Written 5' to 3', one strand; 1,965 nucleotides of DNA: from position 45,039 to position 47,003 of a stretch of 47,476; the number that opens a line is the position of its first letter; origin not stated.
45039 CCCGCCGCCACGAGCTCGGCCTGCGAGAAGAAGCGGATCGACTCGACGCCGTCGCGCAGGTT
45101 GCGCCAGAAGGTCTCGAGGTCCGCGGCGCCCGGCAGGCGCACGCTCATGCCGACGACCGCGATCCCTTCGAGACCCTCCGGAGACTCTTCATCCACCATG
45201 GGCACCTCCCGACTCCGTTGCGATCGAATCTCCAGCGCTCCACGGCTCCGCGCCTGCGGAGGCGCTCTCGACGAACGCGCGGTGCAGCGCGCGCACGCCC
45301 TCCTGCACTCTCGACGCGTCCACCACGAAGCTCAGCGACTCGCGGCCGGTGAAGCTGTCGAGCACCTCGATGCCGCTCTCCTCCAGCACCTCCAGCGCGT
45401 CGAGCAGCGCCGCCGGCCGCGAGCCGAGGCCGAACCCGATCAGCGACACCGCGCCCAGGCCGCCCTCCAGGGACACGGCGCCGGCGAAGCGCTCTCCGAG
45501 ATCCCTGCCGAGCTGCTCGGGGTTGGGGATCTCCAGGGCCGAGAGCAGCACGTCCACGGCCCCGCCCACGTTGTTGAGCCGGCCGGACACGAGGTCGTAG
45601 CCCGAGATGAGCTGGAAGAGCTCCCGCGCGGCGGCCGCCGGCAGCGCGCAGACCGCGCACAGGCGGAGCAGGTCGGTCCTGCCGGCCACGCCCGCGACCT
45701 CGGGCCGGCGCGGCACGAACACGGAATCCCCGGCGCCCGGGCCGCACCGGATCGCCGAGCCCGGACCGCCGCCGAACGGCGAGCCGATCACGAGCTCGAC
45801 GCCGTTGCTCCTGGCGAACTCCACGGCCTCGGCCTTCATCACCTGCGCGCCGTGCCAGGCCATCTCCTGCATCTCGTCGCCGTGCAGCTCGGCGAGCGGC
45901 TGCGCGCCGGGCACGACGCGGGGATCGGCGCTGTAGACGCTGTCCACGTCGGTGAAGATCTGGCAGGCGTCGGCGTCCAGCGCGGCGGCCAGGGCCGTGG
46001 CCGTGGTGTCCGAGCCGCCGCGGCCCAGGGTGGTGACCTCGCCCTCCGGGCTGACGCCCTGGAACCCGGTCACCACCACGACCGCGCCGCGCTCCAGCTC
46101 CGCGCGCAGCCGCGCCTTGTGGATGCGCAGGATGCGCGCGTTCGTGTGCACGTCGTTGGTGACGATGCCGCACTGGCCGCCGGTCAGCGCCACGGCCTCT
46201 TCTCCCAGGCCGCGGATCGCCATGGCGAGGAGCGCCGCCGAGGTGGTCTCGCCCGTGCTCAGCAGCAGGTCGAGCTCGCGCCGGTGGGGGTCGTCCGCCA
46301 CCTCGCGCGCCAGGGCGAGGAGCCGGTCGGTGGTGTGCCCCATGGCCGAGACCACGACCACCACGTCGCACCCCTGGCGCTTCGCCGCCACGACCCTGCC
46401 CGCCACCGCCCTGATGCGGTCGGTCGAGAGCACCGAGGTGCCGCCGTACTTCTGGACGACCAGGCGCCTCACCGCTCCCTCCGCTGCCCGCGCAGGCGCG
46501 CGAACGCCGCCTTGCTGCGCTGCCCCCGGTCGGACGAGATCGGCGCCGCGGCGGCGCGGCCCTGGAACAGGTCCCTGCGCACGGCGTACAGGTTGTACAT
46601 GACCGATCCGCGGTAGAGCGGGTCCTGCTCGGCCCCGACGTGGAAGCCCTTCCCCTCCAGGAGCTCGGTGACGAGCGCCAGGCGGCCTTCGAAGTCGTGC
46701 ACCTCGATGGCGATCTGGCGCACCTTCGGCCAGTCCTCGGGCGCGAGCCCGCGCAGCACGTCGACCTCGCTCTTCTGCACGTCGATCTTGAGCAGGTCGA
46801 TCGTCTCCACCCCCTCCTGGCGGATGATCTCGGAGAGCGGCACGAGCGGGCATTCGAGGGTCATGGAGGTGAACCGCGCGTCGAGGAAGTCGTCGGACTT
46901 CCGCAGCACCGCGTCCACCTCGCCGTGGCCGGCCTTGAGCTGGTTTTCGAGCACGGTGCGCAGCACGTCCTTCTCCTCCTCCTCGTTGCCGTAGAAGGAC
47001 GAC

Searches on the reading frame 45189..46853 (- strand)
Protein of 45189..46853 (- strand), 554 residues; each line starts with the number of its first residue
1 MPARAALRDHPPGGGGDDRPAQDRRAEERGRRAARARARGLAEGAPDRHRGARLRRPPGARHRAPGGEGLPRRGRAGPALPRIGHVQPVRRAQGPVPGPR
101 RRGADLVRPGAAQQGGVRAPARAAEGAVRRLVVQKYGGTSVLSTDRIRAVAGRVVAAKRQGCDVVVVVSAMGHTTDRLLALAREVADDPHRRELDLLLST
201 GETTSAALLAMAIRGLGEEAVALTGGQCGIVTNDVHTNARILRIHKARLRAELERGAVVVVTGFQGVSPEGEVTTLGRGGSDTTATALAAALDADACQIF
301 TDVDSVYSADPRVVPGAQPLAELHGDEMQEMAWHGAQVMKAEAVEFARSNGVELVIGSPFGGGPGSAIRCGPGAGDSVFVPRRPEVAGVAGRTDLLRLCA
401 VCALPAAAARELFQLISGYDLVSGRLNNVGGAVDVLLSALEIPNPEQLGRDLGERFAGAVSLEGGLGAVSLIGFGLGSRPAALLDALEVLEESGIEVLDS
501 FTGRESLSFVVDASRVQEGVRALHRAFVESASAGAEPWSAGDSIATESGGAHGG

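Call 8: search_protein_families(library=pfam, proteins=[window:45189-46853:-], max_evalue=0.01)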
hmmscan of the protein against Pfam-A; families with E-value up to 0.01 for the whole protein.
window:45189-46853:- (554 aa): 2 families
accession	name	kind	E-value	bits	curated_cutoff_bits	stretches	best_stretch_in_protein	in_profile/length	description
PF00696.33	AA_kinase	-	2.9e-50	171.6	24.9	1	131-357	2-233/234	Amino acid kinase family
PF22468.2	ACT_9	-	4.3e-05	23.6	27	1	469-527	1-61/61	ACT domain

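Call 60: search_protein_families(library=ncbifam, proteins=[window:45189-46853:-], max_evalue=0.00001)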
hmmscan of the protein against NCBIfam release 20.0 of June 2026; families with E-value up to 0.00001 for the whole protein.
window:45189-46853:- (554 aa): 27 families (the best 25 are shown)
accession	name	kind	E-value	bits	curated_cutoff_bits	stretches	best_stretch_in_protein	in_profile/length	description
NF005154.0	PRK06635.1-2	equivalog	1e-107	361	376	1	129-529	2-404/407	aspartate kinase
NF005656.0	PRK07431.1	equivalog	8.3e-105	351.5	657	1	130-528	2-410/587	aspartate kinase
NF005155.0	PRK06635.1-4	equivalog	9.2e-101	337.8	346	1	130-527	2-401/407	aspartate kinase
NF005153.0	PRK06635.1-1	equivalog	5.3e-97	325.5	585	1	131-530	3-408/421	aspartate kinase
NF005156.0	PRK06635.1-5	equivalog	1.2e-94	317.4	594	1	131-365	3-237/411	aspartate kinase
NF006459.0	PRK08841.1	equivalog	1.2e-92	310.9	535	1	130-369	4-243/395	aspartate kinase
TIGR00656.1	asp_kin_monofn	equivalog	1.5e-92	310.7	402.25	1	130-530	2-407/407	aspartate kinase, monofunctional class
TIGR00657.1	asp_kinases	subfamily_domain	3.4e-91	306.5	208.7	1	131-528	3-441/442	aspartate kinase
NF006068.0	PRK08210.1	equivalog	1.1e-82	278.4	474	1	130-530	2-403/405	aspartate kinase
NF005161.0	PRK06635.2-5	equivalog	1.3e-67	228.4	586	1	132-527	6-400/402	aspartate kinase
NF004938.0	PRK06291.1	equivalog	5e-60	203.5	528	2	192-360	120-292/468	aspartate kinase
NF005157.0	PRK06635.2-1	equivalog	5.9e-51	173.6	832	1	132-360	5-232/401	aspartate kinase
NF005158.0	PRK06635.2-2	equivalog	4.3e-49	167.5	717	1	131-360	3-235/401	aspartate kinase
NF005159.0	PRK06635.2-3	equivalog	2.5e-48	165.1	379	1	131-348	3-227/406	aspartate kinase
NF006570.0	PRK09084.1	equivalog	5.7e-46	157.5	455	2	192-358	110-279/452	lysine-sensitive aspartokinase 3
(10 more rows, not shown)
